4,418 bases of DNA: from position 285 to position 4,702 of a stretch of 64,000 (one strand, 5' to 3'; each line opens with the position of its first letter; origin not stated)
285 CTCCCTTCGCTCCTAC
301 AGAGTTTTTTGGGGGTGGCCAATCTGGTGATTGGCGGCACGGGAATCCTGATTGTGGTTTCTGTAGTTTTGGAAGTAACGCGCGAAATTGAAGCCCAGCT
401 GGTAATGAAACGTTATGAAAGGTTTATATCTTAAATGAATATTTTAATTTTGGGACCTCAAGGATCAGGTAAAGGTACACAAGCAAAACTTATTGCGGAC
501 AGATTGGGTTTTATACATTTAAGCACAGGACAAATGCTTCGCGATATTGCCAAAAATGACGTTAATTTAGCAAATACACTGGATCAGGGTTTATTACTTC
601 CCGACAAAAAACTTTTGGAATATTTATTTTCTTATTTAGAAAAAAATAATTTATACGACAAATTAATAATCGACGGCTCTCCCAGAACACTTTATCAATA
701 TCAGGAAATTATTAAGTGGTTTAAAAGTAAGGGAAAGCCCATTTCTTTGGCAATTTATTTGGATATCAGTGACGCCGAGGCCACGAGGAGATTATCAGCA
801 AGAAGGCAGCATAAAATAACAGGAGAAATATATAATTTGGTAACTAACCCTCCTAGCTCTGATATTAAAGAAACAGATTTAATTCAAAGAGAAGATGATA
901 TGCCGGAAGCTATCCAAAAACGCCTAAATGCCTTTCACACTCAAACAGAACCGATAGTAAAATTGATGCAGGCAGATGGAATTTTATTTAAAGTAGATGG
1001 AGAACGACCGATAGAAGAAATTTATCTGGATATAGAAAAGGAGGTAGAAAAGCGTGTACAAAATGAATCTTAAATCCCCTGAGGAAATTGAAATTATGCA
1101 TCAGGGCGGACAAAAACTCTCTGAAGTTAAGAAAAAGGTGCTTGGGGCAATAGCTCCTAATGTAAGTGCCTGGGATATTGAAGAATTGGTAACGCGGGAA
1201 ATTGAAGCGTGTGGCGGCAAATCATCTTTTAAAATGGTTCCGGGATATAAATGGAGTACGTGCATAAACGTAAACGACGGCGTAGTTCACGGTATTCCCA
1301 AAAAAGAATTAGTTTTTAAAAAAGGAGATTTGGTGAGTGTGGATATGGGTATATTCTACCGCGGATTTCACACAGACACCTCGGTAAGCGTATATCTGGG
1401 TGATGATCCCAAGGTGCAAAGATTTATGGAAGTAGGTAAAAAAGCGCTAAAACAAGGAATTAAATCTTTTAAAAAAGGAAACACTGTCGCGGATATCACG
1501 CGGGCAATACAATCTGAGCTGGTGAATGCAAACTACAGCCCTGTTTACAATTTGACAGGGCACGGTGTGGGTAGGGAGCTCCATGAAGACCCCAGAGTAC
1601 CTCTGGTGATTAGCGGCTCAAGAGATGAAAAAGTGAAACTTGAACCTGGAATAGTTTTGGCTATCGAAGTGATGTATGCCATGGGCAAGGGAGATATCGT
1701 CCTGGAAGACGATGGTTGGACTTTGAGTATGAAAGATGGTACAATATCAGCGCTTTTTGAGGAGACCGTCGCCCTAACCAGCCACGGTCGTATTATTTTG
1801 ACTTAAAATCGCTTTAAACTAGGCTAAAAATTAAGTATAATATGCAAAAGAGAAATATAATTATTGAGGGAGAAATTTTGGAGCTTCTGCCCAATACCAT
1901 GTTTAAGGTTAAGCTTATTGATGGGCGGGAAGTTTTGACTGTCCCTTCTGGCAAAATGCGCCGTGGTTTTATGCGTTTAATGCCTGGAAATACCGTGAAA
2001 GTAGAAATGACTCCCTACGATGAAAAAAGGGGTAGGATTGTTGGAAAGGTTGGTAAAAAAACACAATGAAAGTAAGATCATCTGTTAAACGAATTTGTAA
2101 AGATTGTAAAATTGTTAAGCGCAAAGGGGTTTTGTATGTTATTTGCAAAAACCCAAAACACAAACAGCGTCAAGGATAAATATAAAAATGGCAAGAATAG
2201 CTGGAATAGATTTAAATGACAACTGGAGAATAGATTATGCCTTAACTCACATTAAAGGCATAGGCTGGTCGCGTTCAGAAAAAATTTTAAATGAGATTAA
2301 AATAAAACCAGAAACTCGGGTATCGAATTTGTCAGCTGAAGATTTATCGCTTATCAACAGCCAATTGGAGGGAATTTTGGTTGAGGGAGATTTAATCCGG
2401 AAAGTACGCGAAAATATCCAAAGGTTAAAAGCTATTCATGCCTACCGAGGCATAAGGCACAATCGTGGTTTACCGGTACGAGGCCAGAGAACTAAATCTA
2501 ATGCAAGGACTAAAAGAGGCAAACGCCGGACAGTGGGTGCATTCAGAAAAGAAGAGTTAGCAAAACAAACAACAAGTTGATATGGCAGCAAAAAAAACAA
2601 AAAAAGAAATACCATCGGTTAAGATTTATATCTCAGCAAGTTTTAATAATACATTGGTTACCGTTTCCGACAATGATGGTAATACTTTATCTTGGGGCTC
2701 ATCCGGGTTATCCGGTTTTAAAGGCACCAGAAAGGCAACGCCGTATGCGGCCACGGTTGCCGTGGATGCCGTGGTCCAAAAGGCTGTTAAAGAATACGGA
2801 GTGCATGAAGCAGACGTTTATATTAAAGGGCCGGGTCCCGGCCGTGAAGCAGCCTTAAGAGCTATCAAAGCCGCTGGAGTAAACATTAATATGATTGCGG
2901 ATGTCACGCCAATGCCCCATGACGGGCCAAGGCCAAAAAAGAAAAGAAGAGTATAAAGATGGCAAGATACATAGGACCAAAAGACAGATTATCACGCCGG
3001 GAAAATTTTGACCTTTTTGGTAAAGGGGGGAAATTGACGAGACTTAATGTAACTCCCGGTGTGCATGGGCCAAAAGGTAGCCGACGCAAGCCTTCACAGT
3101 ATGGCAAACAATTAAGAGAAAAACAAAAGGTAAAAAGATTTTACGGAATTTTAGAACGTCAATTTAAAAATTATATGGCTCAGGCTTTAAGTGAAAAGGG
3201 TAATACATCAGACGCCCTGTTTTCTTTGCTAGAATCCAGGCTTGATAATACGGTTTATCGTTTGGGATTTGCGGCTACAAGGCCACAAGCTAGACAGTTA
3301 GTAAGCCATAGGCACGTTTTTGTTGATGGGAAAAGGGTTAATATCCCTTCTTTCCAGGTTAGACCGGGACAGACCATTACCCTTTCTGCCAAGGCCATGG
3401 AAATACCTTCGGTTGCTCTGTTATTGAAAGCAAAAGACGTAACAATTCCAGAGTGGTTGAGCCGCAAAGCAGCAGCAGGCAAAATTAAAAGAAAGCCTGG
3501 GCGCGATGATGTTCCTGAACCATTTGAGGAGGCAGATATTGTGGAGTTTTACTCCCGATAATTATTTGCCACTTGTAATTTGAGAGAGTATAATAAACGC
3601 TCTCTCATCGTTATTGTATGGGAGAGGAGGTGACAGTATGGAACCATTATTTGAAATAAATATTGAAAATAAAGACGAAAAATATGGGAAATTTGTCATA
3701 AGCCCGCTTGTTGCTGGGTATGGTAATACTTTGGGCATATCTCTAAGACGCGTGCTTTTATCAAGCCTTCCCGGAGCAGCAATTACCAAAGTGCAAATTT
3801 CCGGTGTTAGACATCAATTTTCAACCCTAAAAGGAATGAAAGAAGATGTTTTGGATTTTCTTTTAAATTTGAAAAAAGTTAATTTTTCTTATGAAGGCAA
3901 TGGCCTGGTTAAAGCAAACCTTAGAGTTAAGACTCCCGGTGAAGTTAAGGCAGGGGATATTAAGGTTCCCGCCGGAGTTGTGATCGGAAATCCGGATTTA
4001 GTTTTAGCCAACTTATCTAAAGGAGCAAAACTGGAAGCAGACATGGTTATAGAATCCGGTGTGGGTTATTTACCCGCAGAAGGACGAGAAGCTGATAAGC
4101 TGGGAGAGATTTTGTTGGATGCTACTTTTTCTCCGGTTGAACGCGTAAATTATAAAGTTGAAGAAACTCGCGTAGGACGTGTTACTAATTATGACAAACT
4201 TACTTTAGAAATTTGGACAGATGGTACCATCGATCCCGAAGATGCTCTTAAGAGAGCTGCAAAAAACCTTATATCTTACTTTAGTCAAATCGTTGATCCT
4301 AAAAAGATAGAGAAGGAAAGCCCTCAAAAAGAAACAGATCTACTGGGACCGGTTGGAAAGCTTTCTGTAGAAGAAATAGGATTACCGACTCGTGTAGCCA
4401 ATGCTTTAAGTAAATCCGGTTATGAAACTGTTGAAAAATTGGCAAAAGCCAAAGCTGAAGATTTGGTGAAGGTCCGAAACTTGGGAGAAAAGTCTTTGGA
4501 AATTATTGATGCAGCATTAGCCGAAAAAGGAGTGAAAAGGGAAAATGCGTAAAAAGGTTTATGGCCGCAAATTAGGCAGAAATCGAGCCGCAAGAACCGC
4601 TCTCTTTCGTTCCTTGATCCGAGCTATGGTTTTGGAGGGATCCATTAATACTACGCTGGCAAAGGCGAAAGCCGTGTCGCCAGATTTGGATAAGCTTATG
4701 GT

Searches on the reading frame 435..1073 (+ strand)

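Call 78: search_protein_families(library=pfam, proteins=[window:435-1073:+], max_evalue=0.00001)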
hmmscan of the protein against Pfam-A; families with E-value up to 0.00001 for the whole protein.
window:435-1073:+ (212 aa): 5 families
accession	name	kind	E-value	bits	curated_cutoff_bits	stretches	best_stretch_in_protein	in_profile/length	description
PF00406.28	ADK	-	1.9e-29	103.2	26.8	1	5-180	1-148/151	Adenylate kinase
PF13207.12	AAA_17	-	1e-18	68.4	27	1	6-124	1-123/136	AAA domain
PF13238.12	AAA_18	-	3.8e-10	40.7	29.4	1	3-128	1-116/128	AAA domain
PF13671.12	AAA_33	-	8.6e-07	29.8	27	1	3-126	2-121/143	AAA domain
PF02224.24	Cytidylate_kin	-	2e-06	28.1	26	1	4-41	2-39/211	Cytidylate kinase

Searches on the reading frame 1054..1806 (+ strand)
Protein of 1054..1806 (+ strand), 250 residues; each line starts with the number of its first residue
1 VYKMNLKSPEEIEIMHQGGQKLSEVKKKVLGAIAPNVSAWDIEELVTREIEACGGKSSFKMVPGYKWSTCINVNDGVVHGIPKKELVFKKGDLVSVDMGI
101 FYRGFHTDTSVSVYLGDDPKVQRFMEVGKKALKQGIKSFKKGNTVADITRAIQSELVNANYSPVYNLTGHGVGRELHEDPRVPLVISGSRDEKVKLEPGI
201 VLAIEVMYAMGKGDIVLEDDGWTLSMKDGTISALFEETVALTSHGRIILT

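Call 78: search_protein_families(library=pfam, proteins=[window:1054-1806:+], max_evalue=0.00001)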
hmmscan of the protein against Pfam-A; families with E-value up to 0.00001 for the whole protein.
window:1054-1806:+ (250 aa): 1 family
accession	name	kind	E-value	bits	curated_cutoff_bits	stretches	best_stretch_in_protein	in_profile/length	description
PF00557.29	Peptidase_M24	-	1.2e-36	126.9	23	1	14-220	2-203/208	Metallopeptidase family M24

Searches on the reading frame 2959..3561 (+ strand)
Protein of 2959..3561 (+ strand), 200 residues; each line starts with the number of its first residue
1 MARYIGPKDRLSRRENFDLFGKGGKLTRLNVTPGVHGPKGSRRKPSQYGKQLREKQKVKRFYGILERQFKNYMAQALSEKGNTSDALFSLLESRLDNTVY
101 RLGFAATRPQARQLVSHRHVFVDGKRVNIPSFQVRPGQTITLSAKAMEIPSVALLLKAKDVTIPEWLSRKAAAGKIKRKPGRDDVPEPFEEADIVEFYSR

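Call 78: search_protein_families(library=pfam, proteins=[window:2959-3561:+], max_evalue=0.00001)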
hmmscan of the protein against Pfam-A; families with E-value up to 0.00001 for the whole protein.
window:2959-3561:+ (200 aa): 2 families
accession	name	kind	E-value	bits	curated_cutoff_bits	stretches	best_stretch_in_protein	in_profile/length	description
PF00163.24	Ribosomal_S4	-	3.4e-24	85.8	23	1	3-92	1-95/95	Ribosomal protein S4/S9 N-terminal domain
PF01479.30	S4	-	5.9e-20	71.2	22.8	1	94-140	2-48/48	S4 domain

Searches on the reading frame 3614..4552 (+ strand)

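Call 78: search_protein_families(library=pfam, proteins=[window:3614-4552:+], max_evalue=0.00001)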
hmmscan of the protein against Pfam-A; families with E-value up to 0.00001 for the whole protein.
window:3614-4552:+ (312 aa): 3 families
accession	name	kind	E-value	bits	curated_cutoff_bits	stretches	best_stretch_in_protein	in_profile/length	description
PF01000.31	RNA_pol_A_bac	-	3.3e-27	95.5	33.9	1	60-173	1-119/119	RNA polymerase Rpb3/RpoA insert domain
PF01193.29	RNA_pol_L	-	1.4e-25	89.2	24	1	31-221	2-72/74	RNA polymerase Rpb3/Rpb11 dimerisation domain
PF03118.21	RNA_pol_A_CTD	-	7.9e-14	51.6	23.8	1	249-304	12-67/67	Bacterial RNA polymerase, alpha chain C terminal domain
